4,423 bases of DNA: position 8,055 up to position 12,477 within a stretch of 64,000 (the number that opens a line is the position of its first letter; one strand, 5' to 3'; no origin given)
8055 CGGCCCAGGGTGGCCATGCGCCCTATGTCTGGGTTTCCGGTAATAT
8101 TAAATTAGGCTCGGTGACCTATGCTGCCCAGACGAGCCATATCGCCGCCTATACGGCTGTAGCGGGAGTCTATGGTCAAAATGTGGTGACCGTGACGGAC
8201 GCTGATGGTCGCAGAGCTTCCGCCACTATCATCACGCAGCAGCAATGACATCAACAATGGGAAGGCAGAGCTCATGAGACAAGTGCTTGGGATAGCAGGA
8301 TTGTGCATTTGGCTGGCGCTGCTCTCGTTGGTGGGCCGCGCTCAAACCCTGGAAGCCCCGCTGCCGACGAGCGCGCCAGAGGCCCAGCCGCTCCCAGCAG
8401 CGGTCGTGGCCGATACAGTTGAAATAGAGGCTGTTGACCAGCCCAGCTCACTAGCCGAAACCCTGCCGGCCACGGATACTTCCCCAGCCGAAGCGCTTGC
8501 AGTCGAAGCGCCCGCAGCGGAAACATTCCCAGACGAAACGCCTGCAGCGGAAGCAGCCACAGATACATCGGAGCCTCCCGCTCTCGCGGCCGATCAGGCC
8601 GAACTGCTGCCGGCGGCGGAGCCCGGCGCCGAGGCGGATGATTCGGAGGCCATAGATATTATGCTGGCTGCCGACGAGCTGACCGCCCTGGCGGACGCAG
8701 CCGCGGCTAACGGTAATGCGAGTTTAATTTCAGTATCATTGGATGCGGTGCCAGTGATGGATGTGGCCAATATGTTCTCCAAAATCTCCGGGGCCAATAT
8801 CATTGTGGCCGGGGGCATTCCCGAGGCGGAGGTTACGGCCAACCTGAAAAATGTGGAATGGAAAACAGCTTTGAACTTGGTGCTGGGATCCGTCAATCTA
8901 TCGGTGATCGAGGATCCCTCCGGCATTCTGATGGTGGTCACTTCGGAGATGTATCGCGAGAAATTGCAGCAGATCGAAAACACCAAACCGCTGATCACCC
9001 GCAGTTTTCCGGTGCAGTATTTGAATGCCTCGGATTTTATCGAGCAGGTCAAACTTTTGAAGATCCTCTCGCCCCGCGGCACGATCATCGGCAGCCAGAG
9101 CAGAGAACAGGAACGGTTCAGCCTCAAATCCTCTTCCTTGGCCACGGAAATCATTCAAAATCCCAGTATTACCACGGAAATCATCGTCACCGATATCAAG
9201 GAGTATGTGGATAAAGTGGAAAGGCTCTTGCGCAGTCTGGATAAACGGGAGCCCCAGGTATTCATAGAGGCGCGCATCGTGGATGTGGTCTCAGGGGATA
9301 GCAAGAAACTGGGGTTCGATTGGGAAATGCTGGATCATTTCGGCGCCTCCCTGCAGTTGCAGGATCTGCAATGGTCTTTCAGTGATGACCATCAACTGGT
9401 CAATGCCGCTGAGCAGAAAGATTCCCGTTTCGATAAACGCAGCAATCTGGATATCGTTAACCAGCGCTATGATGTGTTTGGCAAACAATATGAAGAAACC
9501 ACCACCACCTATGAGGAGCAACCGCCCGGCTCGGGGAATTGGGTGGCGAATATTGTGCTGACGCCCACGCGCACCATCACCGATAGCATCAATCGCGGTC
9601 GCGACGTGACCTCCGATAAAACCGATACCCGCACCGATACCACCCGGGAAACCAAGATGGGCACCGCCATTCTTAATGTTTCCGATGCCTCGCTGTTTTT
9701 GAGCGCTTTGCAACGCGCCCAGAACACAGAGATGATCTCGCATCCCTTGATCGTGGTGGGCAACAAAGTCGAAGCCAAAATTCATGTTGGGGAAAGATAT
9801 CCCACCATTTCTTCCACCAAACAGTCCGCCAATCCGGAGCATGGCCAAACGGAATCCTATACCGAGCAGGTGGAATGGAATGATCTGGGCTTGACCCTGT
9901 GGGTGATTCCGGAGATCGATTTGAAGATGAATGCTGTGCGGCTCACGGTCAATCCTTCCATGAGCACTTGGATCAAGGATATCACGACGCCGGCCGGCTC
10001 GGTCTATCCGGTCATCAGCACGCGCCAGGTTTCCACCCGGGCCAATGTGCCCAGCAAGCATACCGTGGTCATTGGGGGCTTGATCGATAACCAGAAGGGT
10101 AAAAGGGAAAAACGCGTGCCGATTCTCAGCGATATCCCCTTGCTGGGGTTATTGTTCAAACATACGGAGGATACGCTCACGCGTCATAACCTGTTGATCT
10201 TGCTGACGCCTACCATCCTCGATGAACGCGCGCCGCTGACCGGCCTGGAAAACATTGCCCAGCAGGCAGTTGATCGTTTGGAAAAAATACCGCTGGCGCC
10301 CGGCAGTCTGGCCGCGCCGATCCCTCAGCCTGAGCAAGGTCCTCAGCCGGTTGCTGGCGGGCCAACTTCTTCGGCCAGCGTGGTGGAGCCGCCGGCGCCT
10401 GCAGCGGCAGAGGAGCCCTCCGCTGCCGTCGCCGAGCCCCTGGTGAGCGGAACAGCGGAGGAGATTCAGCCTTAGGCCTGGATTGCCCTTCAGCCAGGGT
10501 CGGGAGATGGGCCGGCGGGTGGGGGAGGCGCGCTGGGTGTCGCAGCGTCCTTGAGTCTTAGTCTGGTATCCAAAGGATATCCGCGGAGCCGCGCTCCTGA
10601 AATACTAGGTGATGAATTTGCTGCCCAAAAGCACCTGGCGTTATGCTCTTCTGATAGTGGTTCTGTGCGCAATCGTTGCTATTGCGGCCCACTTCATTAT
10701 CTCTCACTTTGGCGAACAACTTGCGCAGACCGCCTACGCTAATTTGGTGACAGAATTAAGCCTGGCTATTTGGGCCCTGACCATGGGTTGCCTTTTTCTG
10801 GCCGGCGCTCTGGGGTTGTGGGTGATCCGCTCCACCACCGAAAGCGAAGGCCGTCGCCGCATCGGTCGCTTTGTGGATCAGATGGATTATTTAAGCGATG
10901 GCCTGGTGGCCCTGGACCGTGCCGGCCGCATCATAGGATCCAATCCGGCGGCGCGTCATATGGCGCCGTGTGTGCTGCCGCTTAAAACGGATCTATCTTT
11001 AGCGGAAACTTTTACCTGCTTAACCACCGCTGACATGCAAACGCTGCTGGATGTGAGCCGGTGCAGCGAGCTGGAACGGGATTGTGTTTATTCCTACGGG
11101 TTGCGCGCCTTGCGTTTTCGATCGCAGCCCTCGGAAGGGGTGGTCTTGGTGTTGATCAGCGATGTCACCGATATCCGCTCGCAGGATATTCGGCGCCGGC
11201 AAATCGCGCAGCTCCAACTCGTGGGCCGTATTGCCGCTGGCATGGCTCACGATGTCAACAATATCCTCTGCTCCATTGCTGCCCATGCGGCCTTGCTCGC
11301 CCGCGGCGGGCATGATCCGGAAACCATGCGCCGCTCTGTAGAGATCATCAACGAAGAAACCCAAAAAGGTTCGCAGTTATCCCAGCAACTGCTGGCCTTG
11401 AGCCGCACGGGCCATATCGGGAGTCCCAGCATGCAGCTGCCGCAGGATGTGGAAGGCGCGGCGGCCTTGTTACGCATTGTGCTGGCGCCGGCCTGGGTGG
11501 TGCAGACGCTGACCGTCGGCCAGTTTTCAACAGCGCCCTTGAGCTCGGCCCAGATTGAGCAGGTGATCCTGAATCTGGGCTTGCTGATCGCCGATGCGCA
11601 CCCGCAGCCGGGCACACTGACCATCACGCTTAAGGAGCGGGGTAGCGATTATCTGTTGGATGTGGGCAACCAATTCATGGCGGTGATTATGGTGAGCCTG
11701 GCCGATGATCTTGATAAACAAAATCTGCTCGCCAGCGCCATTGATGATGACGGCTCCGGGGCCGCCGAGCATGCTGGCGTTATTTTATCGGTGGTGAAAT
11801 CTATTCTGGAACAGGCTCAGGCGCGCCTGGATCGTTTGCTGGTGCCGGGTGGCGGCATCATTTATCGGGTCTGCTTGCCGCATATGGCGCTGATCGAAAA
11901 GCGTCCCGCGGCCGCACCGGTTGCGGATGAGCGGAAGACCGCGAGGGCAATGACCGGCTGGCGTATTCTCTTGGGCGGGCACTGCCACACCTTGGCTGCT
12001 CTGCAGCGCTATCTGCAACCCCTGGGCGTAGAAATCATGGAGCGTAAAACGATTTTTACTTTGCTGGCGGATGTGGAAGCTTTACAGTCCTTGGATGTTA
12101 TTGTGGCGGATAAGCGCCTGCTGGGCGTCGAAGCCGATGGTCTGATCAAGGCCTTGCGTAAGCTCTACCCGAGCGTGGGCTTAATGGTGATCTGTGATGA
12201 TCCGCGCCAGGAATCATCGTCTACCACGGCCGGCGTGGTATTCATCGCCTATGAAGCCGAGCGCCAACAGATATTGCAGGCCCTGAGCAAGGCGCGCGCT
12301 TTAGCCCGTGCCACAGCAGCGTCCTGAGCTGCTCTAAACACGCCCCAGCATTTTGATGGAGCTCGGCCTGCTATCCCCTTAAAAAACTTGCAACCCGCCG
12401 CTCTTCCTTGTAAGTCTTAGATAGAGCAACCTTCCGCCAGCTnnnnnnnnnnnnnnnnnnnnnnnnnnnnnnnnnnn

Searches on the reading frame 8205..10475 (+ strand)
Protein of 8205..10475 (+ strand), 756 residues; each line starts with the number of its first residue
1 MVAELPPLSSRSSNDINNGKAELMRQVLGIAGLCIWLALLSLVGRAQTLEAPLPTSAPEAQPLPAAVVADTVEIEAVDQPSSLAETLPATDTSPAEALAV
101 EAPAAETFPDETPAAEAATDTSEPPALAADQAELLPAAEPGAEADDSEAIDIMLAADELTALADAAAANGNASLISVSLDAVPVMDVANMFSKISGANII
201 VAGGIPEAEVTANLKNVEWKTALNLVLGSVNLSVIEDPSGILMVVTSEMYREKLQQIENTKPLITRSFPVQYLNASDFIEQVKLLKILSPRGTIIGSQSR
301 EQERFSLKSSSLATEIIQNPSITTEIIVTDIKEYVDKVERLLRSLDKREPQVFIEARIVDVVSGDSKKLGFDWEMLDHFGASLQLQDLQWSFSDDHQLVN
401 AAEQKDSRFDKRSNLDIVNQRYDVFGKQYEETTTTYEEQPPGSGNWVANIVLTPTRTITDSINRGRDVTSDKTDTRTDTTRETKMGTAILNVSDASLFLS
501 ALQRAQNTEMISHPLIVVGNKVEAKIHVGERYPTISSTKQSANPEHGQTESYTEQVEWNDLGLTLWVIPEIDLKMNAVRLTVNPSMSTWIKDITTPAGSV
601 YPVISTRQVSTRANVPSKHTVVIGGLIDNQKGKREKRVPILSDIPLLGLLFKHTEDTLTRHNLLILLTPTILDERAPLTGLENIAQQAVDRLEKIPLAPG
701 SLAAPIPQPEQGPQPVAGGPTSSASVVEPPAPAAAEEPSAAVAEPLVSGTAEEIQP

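Call 87: search_protein_families(library=pfam, proteins=[window:8205-10475:+], max_evalue=0.00001)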
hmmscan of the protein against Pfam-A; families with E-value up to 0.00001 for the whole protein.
window:8205-10475:+ (756 aa): 2 families
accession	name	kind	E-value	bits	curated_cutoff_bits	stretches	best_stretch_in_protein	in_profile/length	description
PF00263.26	Secretin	-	9e-39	133.2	27.5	1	501-672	1-168/169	Bacterial type II and III secretion system protein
PF03958.22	Secretin_N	-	1.9e-06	28.4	28.2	0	326-351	44-69/69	Bacterial type II/III secretion system short domain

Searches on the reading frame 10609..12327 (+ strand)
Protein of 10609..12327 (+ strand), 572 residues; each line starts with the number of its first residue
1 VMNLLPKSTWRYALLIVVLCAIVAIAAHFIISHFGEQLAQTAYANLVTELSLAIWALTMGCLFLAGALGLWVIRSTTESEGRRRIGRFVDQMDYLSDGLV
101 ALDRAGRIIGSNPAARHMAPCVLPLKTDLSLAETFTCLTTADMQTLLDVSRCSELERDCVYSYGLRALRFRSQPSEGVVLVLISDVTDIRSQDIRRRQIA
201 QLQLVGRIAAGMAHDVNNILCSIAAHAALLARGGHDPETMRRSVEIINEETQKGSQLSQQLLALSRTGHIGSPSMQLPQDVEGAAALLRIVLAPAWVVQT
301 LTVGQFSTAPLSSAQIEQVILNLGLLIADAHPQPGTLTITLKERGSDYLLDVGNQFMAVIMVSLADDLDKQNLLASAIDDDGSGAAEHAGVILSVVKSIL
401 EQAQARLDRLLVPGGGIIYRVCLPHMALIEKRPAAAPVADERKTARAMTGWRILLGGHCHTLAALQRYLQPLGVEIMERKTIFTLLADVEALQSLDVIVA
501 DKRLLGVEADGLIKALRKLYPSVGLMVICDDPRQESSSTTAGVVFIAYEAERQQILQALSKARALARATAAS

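Call 87: search_protein_families(library=pfam, proteins=[window:10609-12327:+], max_evalue=0.00001)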
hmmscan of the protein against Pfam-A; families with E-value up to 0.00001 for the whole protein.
window:10609-12327:+ (572 aa): 1 family
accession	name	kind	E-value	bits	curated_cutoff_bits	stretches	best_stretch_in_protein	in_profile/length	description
PF00512.31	HisKA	-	3.9e-09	36.9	26.9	1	206-267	3-63/66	His Kinase A (phospho-acceptor) domain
